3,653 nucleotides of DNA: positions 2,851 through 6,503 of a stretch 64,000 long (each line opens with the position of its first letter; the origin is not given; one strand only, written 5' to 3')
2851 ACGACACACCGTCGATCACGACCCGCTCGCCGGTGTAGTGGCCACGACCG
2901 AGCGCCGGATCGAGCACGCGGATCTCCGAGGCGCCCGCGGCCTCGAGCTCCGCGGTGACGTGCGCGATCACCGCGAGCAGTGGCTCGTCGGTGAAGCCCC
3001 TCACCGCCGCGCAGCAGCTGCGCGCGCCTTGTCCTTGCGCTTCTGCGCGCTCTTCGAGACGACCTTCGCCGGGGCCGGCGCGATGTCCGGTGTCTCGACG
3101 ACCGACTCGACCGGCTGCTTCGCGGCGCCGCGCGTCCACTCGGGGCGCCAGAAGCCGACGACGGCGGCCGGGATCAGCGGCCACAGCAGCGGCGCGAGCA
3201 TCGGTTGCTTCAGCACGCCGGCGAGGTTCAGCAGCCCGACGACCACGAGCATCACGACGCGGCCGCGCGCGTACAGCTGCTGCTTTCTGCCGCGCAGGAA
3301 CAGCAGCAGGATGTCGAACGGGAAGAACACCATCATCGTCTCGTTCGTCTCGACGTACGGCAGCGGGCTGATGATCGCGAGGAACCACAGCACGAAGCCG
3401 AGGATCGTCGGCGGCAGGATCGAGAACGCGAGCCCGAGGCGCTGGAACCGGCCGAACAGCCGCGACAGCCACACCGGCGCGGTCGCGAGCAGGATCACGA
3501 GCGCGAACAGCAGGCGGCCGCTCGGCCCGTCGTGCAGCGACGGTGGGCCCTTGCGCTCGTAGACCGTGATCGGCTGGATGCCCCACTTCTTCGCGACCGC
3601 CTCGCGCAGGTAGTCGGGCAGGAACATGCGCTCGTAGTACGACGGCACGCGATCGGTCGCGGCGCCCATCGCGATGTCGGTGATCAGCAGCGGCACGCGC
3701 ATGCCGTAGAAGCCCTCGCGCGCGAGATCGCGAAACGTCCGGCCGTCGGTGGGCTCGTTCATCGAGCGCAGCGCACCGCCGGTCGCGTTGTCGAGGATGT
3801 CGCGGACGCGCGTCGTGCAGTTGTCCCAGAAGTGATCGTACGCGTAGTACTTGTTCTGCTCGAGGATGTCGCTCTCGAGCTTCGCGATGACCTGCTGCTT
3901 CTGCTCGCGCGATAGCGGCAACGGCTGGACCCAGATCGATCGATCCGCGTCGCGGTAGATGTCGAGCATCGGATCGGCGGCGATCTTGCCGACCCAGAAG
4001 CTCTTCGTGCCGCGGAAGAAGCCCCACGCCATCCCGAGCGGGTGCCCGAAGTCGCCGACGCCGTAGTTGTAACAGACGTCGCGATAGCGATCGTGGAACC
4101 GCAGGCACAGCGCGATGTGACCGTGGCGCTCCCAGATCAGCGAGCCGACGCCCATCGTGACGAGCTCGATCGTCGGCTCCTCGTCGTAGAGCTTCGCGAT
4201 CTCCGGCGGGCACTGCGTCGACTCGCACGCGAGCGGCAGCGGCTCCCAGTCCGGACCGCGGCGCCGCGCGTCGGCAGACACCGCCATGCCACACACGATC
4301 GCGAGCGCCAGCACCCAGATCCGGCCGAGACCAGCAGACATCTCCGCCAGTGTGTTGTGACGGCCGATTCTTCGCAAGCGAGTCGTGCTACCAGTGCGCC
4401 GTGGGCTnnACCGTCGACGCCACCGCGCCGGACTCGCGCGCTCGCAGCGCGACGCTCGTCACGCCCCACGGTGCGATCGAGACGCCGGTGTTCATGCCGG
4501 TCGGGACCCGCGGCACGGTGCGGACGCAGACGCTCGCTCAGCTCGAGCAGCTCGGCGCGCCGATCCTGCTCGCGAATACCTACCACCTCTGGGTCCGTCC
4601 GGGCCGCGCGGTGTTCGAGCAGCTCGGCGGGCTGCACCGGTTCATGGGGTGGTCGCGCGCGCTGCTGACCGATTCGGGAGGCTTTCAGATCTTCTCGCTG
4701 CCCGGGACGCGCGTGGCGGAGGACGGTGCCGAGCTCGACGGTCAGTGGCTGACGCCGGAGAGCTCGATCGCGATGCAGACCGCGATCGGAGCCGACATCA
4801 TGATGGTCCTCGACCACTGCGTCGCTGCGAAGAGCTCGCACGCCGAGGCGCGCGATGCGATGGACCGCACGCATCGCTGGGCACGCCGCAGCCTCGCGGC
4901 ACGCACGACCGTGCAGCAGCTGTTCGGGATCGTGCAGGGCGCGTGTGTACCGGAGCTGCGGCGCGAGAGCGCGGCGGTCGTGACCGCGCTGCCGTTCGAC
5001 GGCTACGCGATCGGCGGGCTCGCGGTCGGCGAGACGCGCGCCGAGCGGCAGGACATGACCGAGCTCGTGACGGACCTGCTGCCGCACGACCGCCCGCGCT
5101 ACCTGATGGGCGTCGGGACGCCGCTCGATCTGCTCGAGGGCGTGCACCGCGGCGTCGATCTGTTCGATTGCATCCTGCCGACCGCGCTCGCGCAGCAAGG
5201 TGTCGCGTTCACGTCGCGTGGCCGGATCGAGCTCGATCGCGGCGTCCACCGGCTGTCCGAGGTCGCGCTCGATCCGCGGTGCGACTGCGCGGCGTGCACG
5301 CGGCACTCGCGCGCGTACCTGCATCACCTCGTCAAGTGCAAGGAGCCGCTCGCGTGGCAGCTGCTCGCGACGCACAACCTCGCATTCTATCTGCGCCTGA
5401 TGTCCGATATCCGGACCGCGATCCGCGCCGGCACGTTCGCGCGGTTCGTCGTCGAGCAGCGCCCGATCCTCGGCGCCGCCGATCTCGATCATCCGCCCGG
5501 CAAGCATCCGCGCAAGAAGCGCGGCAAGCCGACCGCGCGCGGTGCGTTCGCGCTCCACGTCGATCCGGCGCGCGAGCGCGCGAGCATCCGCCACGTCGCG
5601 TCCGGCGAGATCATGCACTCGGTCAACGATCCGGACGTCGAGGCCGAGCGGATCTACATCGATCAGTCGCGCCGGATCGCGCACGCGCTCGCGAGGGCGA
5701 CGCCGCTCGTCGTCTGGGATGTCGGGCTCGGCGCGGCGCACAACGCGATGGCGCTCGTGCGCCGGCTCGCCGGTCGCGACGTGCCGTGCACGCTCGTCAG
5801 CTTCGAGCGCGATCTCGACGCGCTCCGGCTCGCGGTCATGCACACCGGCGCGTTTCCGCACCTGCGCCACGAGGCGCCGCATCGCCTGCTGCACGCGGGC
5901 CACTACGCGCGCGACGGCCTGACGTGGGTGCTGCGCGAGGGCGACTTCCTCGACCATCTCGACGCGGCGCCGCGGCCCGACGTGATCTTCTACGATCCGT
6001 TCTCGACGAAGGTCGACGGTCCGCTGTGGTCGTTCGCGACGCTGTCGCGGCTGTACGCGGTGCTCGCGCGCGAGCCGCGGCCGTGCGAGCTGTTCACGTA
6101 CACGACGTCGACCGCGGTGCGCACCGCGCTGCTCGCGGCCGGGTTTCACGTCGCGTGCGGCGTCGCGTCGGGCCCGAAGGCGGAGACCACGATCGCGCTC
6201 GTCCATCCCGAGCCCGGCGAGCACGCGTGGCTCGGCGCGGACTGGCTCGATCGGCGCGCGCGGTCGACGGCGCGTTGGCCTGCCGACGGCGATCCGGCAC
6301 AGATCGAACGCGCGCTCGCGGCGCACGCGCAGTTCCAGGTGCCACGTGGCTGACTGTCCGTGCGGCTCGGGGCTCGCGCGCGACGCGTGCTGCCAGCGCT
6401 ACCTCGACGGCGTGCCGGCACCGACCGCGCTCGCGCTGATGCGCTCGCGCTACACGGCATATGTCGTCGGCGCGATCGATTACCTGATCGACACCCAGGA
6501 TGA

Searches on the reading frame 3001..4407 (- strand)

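Call 40: search_protein_families(library=pfam, proteins=[window:3001-4407:-], max_evalue=0.001)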
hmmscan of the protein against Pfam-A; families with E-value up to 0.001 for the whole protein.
window:3001-4407:- (468 aa): 1 family
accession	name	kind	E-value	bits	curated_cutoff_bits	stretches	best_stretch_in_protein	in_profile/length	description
PF13387.12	Lnb_N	-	2e-20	73.5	22.2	1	79-220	15-166/175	Lnb N-terminal periplasmic domain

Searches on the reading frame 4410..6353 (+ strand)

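Call 40: search_protein_families(library=pfam, proteins=[window:4410-6353:+], max_evalue=0.001)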
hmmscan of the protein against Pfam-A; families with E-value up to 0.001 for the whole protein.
window:4410-6353:+ (647 aa): 2 families
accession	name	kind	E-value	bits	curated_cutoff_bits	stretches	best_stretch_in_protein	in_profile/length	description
PF01702.25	TGT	-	1.5e-132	442.4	26.3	1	10-349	2-350/357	Queuine tRNA-ribosyltransferase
PF05430.17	Methyltransf_30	-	1.9e-10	41.1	22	1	512-596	39-121/124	S-adenosyl-L-methionine-dependent methyltransferase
